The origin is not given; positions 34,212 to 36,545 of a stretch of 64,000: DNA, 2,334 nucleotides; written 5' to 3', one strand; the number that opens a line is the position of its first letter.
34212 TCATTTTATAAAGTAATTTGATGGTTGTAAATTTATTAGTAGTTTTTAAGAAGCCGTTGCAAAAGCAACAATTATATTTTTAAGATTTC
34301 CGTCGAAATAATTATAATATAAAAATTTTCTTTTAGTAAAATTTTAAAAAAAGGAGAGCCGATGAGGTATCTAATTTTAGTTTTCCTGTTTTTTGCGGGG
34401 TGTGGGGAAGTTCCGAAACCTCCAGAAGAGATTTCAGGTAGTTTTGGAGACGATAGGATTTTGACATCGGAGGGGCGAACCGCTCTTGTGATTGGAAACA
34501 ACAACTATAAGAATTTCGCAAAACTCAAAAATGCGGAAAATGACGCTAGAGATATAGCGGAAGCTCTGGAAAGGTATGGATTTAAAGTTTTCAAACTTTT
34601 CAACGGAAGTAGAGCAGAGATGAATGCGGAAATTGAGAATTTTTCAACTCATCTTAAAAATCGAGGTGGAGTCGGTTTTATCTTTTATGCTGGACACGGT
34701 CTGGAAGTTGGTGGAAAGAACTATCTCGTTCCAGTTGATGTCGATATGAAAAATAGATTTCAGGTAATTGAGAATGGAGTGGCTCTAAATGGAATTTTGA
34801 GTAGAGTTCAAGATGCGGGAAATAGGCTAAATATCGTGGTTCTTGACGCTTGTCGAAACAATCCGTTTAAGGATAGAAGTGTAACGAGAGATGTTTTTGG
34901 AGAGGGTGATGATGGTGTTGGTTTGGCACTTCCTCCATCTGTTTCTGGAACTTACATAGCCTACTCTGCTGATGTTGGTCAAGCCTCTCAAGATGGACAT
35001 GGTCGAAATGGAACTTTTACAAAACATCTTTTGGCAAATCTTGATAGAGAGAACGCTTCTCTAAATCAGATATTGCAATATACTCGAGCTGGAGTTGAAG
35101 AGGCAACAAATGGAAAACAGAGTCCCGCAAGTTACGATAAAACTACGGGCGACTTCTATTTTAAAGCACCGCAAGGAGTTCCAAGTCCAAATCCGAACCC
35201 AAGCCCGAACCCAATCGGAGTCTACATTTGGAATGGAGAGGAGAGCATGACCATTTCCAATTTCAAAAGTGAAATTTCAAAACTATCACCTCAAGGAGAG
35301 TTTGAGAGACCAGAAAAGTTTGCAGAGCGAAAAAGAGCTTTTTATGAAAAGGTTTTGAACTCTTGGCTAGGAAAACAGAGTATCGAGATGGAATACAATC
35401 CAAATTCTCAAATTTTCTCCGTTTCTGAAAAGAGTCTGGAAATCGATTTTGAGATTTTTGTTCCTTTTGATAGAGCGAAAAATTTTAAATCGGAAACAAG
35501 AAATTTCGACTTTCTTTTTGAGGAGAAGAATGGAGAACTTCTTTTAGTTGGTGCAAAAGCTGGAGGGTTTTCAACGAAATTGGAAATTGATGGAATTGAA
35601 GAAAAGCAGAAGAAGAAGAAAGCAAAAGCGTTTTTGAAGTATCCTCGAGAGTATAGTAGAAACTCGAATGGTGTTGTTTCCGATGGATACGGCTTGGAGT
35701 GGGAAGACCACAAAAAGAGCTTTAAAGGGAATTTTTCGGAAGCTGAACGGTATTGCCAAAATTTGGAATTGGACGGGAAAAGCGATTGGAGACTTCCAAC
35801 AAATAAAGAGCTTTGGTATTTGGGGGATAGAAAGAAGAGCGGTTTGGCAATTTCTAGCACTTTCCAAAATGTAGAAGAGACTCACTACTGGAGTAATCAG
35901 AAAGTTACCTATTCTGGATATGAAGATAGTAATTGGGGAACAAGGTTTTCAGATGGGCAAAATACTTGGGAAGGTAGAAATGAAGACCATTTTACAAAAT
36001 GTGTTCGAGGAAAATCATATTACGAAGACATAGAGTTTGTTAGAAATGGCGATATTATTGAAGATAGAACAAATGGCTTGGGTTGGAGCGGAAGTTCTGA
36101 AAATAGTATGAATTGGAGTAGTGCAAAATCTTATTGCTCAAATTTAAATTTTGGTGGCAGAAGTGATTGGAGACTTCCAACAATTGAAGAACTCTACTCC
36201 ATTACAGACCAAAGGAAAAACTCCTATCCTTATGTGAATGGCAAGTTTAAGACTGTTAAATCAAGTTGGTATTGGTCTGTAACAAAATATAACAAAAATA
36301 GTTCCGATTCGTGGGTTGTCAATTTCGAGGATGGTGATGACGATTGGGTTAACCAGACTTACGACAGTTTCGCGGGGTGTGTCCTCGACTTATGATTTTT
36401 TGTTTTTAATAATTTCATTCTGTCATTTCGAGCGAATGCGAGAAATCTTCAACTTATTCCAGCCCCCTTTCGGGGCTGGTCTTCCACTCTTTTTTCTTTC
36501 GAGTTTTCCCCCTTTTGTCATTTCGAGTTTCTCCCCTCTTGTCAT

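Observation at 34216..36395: Caspase-like (C14) lipoprotein with DUF1566 lectin-like domains, divergent from the LRR-GGCT operon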

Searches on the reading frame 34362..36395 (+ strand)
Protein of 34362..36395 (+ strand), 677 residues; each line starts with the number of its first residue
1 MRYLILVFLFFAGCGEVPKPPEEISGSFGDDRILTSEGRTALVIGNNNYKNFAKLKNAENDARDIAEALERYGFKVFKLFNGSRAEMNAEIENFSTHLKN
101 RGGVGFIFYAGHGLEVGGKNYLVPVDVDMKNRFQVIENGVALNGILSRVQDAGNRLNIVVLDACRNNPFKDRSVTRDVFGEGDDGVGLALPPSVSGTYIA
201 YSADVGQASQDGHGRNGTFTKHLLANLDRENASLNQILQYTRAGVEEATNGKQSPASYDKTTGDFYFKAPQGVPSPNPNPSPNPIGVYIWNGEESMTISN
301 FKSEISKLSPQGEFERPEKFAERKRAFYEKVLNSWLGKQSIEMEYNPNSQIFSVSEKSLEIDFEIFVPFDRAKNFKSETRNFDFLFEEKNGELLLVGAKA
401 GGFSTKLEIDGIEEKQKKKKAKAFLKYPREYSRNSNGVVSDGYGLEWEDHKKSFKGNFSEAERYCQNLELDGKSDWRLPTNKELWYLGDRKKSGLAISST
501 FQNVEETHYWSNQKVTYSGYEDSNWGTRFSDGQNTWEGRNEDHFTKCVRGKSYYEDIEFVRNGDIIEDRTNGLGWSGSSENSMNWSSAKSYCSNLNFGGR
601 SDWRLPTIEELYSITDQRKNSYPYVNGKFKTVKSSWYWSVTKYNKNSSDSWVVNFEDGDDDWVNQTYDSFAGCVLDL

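Call 3: search_protein_families(library=pfam, proteins=[window:34362-36395:+], max_evalue=0.01)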
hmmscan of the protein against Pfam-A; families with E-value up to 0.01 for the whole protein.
window:34362-36395:+ (677 aa): 2 families
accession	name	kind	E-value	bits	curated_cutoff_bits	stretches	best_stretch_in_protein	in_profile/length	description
PF07603.17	Lcl_C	-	5.9e-43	146.3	34.9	2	565-674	2-116/117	Lcl C-terminal domain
PF00656.27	Peptidase_C14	-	1.8e-34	119.9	21.4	1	39-266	2-233/233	Caspase domain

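Call 5: search_protein_families(library=ncbifam, proteins=[window:34362-36395:+], max_evalue=0.01)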
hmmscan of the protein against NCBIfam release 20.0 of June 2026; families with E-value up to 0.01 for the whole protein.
window:34362-36395:+ (677 aa): 3 families
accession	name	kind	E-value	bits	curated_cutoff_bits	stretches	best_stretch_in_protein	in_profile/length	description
NF047832.1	caspase_w_EACC1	subfamily_domain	3.1e-14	53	140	1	40-239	2-196/211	caspase, EACC1-associated type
NF047850.1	Lsa25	exception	3.3e-10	40.1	260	2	458-548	115-206/207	surface adhesin Lsa25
NF052322.1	FimD_tip_adhes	equivalog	1.6e-08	33.8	170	2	460-549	581-661/664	fimbrial tip adhesin FimD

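Call 6: search_protein_families(library=padloc, proteins=[window:34362-36395:+], max_evalue=0.01)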
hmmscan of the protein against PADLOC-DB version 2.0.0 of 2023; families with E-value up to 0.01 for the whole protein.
window:34362-36395:+ (677 aa): 1 family
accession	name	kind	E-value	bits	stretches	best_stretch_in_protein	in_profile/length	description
PDLC02987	caspase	-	1.6e-12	45.4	1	41-248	5-184/453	-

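Call 7: find_homologous_proteins(query=window:34362-36395:+, max_evalue=0.00001)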
Query window:34362-36395:+ (677 aa): 5280 proteins with E <= 0.00001 among 8000 candidates; the best 120 are listed.
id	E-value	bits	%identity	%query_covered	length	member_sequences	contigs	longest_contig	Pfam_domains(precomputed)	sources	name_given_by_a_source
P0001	0.0e+0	1548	99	100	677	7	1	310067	PF00656.28,PF07603.18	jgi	jgi:hypothetical protein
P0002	1.3e-145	504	49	76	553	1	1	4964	PF00656.28,PF07603.18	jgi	jgi:hypothetical protein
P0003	1.5e-121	425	60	35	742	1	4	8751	PF00656.28,PF07603.18,PF08308.18,PF13620.13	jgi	jgi:hypothetical protein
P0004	7.6e-112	393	55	40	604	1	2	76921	PF13715.13,PF00656.28,PF07603.18,PF08308.18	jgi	jgi:hypothetical protein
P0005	2.7e-110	388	55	40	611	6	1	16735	PF13715.13,PF00656.28,PF07603.18,PF08308.18,PF13620.13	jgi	jgi:hypothetical protein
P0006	4.4e-102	361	46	42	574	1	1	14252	PF00656.28,PF07603.18,PF05689.19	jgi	jgi:hypothetical protein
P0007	7.4e-100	353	55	35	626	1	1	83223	PF00656.28,PF07603.18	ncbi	-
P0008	2.8e-99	351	51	40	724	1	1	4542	PF23598.2,PF00656.28,PF00560.40,PF12799.14,PF23286.1,PF13855.13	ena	-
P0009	4.6e-99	351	60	40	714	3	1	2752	PF07603.18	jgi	jgi:hypothetical protein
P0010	3.5e-95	338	59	40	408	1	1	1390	PF07603.18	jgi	-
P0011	2.8e-91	325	33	34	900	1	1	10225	PF00656.28,PF12770.13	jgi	jgi:uncharacterized caspase-like protein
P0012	1.2e-90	323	47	39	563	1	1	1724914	PF00656.28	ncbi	-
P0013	7.0e-90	320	56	40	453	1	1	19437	PF00656.28,PF08308.18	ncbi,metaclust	ncbi:hypothetical protein ThvES_00013150, partial [Thiovulum sp. ES]|metaclust:status=active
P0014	1.4e-89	319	56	35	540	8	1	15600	PF00656.28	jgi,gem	-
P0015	5.8e-84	301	34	77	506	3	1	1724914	PF00656.28,PF07603.18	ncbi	-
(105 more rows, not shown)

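Call 8: find_related_loci(query=window:34362-36395:+, collection=genome_contigs, flank=10000)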
Query window:34362-36395:+ (677 aa) in genome_contigs; peptide patterns used: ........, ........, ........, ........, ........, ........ (x = any residue, [..] = any of these).
255 stretches matched a pattern, but none encodes a relative of the query by tblastn (E <= 1e-3).

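Call 9: find_encoding_contigs(protein=P0001, flank=10000, max_places=4)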
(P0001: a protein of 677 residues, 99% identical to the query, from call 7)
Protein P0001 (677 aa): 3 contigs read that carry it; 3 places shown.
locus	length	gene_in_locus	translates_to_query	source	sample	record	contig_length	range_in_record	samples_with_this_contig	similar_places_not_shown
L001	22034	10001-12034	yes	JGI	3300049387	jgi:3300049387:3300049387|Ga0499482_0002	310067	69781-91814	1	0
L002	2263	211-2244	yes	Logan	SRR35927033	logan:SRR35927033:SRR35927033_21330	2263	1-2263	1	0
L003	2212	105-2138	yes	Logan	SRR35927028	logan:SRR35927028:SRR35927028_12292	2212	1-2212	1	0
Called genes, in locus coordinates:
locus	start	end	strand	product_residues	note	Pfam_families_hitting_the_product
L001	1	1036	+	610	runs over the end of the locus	PF03190:Thioredox_DsbH, PF13899:Thioredoxin_7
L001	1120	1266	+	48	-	-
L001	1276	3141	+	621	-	PF04773:FecR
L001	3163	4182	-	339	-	PF02912:Phe_tRNA-synt_N, PF01409:tRNA-synt_2d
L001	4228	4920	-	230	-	-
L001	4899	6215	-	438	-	-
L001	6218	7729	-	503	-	PF12799:LRR_4 (faint), PF13306:LRR_5 (faint), PF13855:LRR_8 (faint), PF23598:LRR_14, PF25013:LRR_Zer-1 (faint), PF23598:LRR_14, PF06094:GGACT, PF21986:AH_C (weak), +2 more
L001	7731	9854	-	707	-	PF12799:LRR_4 (faint), PF13306:LRR_5 (faint), PF13855:LRR_8 (faint), PF23598:LRR_14, PF25013:LRR_Zer-1 (faint), PF23598:LRR_14, PF06094:GGACT, PF06094:GGACT, +1 more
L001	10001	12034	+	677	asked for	PF00656:Peptidase_C14, PF07603:Lcl_C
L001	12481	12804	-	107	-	PF12441:CopG_antitoxin (weak)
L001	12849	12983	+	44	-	-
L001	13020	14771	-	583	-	PF01336:tRNA_anti-codon, PF00152:tRNA-synt_2, PF02938:GAD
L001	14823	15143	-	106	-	PF01312:Bac_export_2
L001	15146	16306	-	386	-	PF02321:OEP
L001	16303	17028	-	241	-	-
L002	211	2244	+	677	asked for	PF00656:Peptidase_C14, PF07603:Lcl_C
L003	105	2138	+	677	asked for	PF00656:Peptidase_C14, PF07603:Lcl_C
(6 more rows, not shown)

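Call 10: find_encoding_contigs(protein=P0002, flank=10000, max_places=4)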
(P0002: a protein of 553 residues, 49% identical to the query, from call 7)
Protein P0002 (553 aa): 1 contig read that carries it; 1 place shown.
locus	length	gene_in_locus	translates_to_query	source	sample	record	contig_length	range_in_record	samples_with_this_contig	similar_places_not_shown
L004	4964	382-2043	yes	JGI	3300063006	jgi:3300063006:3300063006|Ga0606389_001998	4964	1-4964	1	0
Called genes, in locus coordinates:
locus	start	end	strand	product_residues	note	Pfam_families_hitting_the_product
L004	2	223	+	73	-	?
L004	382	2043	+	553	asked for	PF00656:Peptidase_C14, PF07603:Lcl_C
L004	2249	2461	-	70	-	-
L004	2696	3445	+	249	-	PF02498:Bro-N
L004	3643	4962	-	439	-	?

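Call 11: find_encoding_contigs(protein=P0008, flank=10000, max_places=4)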
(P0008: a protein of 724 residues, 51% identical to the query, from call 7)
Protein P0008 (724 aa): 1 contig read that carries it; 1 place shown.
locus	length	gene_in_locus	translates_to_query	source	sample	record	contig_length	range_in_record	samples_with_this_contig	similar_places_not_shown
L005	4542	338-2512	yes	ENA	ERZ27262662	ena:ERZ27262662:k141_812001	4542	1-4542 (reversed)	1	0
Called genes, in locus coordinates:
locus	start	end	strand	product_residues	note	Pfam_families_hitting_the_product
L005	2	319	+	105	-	?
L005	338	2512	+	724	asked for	PF00656:Peptidase_C14, PF12799:LRR_4, PF13855:LRR_8, PF12799:LRR_4, PF23598:LRR_14, PF12799:LRR_4, PF13855:LRR_8, PF12799:LRR_4, +3 more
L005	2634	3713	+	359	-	PF08346:AntA (faint)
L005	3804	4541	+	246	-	?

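Call 12: find_encoding_contigs(protein=P0004, flank=10000, max_places=3)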
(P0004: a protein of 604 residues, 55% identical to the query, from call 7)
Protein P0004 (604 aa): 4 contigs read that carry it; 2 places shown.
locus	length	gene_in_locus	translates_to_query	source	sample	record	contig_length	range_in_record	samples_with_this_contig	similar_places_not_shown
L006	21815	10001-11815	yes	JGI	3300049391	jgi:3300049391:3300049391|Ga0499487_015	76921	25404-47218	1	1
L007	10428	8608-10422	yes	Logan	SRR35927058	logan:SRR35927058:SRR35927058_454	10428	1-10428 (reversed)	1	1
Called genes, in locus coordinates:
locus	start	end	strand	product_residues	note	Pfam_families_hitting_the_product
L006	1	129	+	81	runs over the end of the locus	PF01607:CBM_14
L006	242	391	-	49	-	-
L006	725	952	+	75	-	-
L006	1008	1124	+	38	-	-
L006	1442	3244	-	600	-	PF25225:DUF7843, PF13387:Lnb_N, PF25222:DUF7840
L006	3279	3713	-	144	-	PF11220:DUF3015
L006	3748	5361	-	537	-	PF00015:MCPsignal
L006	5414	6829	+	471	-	PF00171:Aldedh, PF05893:LuxC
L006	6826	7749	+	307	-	PF03547:Mem_trans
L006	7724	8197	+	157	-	PF02075:RuvC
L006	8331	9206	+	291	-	PF04055:Radical_SAM, PF06463:Mob_synth_C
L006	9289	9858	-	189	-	PF02525:Flavodoxin_2, PF03358:FMN_red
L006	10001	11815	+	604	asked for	PF00656:Peptidase_C14, PF08308:PEGA (weak), PF13715:CarbopepD_reg_2 (faint), PF07603:Lcl_C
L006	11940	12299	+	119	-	PF22296:bAvd (weak)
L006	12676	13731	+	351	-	PF00078:RVT_1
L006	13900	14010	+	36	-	-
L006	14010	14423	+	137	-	PF07603:Lcl_C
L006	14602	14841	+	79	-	PF01541:GIY-YIG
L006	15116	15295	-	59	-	-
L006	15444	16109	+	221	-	PF09669:Phage_pRha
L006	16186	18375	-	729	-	PF00488:MutS_V, PF20297:MSSS (weak), PF01713:Smr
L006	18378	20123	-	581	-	PF01073:3Beta_HSD, PF01370:Epimerase, PF02719:Polysacc_synt_2, PF04321:RmlD_sub_bind, PF16363:GDP_Man_Dehyd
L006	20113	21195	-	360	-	PF01041:DegT_DnrJ_EryC1, PF01212:Beta_elim_lyase (weak), PF00266:Aminotran_5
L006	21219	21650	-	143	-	-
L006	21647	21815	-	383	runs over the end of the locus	-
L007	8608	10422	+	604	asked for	PF00656:Peptidase_C14, PF08308:PEGA (weak), PF13715:CarbopepD_reg_2 (faint), PF07603:Lcl_C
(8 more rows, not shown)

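Call 13: find_encoding_contigs(protein=P0007, flank=10000, max_places=3)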
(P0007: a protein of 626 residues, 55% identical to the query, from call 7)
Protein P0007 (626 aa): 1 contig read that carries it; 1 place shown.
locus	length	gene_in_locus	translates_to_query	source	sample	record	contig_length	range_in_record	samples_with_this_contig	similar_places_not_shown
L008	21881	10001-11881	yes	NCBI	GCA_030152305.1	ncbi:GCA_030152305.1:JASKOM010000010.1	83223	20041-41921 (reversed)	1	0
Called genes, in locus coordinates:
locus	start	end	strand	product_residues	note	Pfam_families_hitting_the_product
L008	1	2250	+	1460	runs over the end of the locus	-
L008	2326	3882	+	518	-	-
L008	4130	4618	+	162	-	PF03449:GreA_GreB_N, PF01272:GreA_GreB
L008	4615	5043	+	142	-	PF22769:DCD (weak), PF00692:dUTPase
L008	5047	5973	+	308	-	PF00106:adh_short (faint), PF01073:3Beta_HSD, PF01370:Epimerase, PF02719:Polysacc_synt_2, PF04321:RmlD_sub_bind, PF16363:GDP_Man_Dehyd, PF07993:NAD_binding_4 (weak)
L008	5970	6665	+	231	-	PF00899:ThiF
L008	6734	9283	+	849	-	PF09826:Beta_propel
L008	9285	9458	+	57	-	-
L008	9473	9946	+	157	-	PF01967:MoaC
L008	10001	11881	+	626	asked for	PF00656:Peptidase_C14, PF07603:Lcl_C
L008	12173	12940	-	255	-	-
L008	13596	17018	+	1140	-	PF05787:PhoX, PF22494:choice_anch_I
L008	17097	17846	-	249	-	PF02683:DsbD_TM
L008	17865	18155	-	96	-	PF02686:GatC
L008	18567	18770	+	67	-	-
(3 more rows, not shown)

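Call 14: find_encoding_contigs(protein=P0015, flank=10000, max_places=3)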
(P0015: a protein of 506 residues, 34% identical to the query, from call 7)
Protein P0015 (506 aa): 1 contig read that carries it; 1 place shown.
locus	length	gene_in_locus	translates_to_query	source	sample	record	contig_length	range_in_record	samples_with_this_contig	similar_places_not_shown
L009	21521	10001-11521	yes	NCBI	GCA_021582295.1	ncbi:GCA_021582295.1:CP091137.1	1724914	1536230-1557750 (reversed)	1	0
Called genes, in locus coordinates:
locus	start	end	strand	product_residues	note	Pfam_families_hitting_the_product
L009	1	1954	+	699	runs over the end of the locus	-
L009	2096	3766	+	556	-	-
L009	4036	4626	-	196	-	PF00535:Glycos_transf_2, PF10111:Glyco_tranf_2_2 (faint)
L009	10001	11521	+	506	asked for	PF00656:Peptidase_C14, PF07603:Lcl_C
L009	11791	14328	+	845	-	PF00989:PAS (faint), PF08447:PAS_3, PF13426:PAS_9, PF08447:PAS_3, PF00512:HisKA, PF02518:HATPase_c, PF00072:Response_reg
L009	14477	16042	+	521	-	PF00669:Flagellin_N, PF07196:Flagellin_IN, PF00700:Flagellin_C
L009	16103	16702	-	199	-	PF00749:tRNA-synt_1c (weak), PF19269:Anticodon_2 (weak)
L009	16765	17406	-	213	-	PF00749:tRNA-synt_1c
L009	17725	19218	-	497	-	PF13188:PAS_8 (faint), PF00989:PAS, PF08448:PAS_4 (weak), PF13426:PAS_9, PF08447:PAS_3, PF00990:GGDEF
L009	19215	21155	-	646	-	PF00989:PAS, PF08448:PAS_4 (faint), PF13426:PAS_9, PF08447:PAS_3, PF00990:GGDEF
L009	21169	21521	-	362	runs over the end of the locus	PF00512:HisKA, PF02518:HATPase_c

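Call 24: find_homologous_proteins(query=L006:12676-13728:+, max_evalue=1e-30)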
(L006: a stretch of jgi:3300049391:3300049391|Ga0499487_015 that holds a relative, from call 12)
Query L006:12676-13728:+ (351 aa): 7357 proteins with E <= 1e-30 among 8000 candidates; the best 120 are listed.
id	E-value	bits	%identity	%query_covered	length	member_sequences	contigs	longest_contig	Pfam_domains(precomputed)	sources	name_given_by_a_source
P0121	1.3e-229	779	100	100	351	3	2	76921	PF00078.33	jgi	jgi:retron-type reverse transcriptase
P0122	2.1e-163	562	72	99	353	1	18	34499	PF00078.33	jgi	jgi:RNA-directed DNA polymerase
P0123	5.0e-160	551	70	99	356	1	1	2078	PF00078.33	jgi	jgi:RNA-directed DNA polymerase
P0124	2.8e-139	482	64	100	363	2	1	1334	PF00078.33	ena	-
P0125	2.1e-125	437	58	99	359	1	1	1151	PF00078.33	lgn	-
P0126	2.7e-125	436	60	99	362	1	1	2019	PF00078.33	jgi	jgi:hypothetical protein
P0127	2.2e-124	433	57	99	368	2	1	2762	PF00078.33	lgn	-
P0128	9.3e-123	428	59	99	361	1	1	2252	PF00078.33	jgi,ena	-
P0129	1.5e-122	427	58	99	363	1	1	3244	PF00078.33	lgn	-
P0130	1.4e-119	418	56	99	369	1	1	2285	PF00078.33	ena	-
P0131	4.2e-119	416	56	99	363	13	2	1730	PF00078.33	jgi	-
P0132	8.9e-119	415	55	99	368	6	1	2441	PF00078.33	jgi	-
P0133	9.3e-119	415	56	99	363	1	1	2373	PF00078.33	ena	-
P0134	1.2e-117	411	54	99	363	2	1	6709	PF00078.33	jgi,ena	-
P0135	2.4e-117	410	55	99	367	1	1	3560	PF00078.33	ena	-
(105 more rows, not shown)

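Call 26: find_encoding_contigs(protein=P0121, flank=6000, max_places=10)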
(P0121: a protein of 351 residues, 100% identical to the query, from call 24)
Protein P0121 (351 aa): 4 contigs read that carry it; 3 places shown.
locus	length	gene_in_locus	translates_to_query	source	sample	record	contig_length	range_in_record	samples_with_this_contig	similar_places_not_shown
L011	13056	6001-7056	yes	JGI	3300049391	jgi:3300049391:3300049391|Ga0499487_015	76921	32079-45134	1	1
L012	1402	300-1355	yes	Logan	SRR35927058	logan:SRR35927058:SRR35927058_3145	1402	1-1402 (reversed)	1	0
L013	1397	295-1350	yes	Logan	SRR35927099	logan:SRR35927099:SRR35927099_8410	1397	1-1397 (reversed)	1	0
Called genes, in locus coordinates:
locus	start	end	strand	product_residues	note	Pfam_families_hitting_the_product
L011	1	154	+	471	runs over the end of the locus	PF00171:Aldedh, PF05893:LuxC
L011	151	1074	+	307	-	PF03547:Mem_trans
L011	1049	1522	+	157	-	PF02075:RuvC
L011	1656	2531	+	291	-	PF04055:Radical_SAM, PF06463:Mob_synth_C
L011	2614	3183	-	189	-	PF02525:Flavodoxin_2, PF03358:FMN_red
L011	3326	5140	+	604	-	PF00656:Peptidase_C14, PF08308:PEGA (weak), PF13715:CarbopepD_reg_2 (faint), PF07603:Lcl_C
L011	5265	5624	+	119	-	PF22296:bAvd (weak)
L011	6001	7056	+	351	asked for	PF00078:RVT_1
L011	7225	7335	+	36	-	-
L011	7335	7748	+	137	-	PF07603:Lcl_C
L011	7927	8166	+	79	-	PF01541:GIY-YIG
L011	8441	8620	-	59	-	-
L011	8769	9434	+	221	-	PF09669:Phage_pRha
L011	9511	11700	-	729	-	PF00488:MutS_V, PF20297:MSSS (weak), PF01713:Smr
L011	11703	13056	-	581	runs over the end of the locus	PF01073:3Beta_HSD, PF01370:Epimerase, PF02719:Polysacc_synt_2, PF04321:RmlD_sub_bind, PF16363:GDP_Man_Dehyd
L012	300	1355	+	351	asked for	PF00078:RVT_1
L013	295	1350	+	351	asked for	PF00078:RVT_1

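Call 27: find_encoding_contigs(protein=P0122, flank=6000, max_places=10)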
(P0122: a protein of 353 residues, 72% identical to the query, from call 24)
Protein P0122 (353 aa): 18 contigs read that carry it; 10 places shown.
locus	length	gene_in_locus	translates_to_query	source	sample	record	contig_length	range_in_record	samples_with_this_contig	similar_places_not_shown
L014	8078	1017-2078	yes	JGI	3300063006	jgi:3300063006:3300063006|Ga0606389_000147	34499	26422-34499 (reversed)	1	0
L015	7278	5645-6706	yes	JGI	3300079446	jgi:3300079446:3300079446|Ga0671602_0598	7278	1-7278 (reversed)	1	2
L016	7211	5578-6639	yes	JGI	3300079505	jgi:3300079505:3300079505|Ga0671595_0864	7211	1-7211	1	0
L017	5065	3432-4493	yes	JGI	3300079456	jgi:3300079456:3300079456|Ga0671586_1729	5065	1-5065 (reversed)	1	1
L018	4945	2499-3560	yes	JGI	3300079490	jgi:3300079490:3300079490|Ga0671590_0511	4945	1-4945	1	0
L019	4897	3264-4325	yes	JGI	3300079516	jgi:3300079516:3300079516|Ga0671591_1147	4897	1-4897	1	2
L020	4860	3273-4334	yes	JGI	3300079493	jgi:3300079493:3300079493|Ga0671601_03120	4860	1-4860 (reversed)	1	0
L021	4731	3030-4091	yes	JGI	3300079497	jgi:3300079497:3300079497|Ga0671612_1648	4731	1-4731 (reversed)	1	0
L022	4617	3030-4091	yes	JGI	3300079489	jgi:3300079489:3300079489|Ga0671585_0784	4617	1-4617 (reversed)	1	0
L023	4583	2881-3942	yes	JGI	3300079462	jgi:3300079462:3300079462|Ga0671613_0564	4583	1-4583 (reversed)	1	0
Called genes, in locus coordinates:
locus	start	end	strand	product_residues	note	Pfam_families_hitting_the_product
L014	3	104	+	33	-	?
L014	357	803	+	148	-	PF22296:bAvd (weak)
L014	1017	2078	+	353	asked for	PF00078:RVT_1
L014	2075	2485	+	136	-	PF07603:Lcl_C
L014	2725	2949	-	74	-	-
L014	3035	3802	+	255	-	PF02498:Bro-N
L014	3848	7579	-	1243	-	PF00521:DNA_topoisoIV, PF14890:Intein_splicing, PF14528:LAGLIDADG_3, PF00521:DNA_topoisoIV, PF03989:DNA_gyraseA_C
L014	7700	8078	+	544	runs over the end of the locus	PF00015:MCPsignal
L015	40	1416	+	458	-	PF13522:GATase_6, PF13537:GATase_7, PF00156:Pribosyltran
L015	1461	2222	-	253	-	PF13428:TPR_14 (faint), PF07719:TPR_2 (faint)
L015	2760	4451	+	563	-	PF00656:Peptidase_C14, PF08308:PEGA (faint), PF13715:CarbopepD_reg_2 (faint), PF07603:Lcl_C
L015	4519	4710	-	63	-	-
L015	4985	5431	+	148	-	PF22296:bAvd (weak)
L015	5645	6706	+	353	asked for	PF00078:RVT_1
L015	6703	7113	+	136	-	PF07603:Lcl_C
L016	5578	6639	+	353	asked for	PF00078:RVT_1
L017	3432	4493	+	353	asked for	PF00078:RVT_1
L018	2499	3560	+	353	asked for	PF00078:RVT_1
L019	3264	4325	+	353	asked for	PF00078:RVT_1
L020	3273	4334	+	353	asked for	PF00078:RVT_1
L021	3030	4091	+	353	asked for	PF00078:RVT_1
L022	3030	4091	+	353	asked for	PF00078:RVT_1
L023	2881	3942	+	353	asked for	PF00078:RVT_1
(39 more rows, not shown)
